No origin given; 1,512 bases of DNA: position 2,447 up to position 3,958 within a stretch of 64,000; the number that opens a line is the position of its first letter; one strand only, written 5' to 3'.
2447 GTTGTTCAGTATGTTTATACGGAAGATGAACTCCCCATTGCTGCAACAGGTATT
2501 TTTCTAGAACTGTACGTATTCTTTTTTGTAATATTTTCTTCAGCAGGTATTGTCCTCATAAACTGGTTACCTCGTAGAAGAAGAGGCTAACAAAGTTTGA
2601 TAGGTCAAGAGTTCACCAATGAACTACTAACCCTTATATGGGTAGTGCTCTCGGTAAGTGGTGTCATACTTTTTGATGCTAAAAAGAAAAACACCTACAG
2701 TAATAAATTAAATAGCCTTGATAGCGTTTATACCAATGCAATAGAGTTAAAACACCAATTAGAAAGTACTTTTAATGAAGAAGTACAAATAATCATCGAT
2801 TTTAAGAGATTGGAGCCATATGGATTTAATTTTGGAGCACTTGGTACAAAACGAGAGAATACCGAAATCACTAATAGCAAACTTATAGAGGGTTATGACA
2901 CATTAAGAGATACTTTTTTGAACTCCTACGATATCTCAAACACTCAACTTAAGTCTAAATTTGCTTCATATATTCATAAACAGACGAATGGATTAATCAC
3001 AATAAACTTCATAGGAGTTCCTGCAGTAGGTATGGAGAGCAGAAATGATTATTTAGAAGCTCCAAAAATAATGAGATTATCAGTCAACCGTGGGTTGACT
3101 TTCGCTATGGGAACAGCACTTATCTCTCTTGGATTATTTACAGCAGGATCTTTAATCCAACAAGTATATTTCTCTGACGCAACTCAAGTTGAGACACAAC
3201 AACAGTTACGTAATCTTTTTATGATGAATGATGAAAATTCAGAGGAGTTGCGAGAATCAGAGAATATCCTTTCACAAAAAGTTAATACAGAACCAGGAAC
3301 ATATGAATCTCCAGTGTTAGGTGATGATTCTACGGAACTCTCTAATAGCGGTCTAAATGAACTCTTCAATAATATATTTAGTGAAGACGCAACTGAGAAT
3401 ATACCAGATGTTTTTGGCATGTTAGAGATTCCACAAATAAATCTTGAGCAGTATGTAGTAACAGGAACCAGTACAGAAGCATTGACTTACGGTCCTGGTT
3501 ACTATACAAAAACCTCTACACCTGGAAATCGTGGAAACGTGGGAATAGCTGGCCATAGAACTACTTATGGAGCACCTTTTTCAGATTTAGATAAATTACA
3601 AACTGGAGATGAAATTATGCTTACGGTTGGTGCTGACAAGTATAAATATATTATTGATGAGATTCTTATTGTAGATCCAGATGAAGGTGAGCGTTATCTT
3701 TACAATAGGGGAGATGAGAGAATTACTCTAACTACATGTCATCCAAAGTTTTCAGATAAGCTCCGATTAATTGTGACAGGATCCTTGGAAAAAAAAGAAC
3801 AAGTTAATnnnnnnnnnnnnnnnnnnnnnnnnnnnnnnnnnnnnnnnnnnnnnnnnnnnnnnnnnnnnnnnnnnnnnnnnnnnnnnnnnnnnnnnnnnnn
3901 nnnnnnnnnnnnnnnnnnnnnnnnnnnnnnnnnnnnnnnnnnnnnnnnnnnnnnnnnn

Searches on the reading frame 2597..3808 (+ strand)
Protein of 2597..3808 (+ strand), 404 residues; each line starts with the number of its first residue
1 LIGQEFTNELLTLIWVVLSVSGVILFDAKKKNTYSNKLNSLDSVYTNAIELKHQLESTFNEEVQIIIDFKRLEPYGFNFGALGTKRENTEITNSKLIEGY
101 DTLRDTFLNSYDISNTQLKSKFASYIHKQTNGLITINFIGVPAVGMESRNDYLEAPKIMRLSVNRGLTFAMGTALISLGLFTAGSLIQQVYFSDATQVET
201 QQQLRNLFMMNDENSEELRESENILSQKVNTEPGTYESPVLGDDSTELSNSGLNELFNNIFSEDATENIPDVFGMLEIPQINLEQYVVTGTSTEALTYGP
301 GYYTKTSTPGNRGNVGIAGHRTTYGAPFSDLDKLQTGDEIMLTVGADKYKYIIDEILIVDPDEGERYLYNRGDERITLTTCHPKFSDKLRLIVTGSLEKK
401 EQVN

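Call 9: search_protein_families(library=pfam, proteins=[window:2597-3808:+], max_evalue=0.001)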
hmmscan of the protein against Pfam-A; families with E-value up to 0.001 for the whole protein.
window:2597-3808:+ (404 aa): 1 family
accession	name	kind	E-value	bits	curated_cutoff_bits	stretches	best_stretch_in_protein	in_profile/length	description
PF04203.18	Sortase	-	3.9e-31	107.8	26.6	1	276-397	1-124/125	Sortase domain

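Call 66: find_homologous_proteins(query=window:2597-3808:+)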
Query window:2597-3808:+ (404 aa): 884 proteins with E <= 0.001 among 6006 candidates; the best 120 are listed.
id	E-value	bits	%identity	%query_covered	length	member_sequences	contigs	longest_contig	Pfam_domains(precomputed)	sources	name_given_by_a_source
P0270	5.7e-253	857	97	100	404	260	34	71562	PF04203.19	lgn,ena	-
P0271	6.7e-248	840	95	100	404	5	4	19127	PF04203.19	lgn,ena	-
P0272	9.6e-243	823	93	100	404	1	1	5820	PF04203.19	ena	-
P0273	2.4e-241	818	91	100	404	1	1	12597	PF04203.19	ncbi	-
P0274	3.6e-241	818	91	100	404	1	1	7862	PF04203.19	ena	-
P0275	5.4e-241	817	91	100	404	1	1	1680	PF04203.19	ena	-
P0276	1.8e-240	816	92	100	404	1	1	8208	PF04203.19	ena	-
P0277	3.3e-239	811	90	100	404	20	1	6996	PF04203.19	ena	-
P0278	3.4e-239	811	91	100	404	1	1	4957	PF04203.19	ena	-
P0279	4.4e-239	811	91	100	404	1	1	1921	PF04203.19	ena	-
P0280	2.8e-238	808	91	100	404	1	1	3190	PF04203.19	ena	-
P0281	2.9e-238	808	91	100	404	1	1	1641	PF04203.19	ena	-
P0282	3.2e-238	808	90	100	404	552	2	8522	PF04203.19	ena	-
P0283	7.8e-238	807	90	100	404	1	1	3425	PF04203.19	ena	-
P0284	8.1e-238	807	90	100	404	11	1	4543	PF04203.19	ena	-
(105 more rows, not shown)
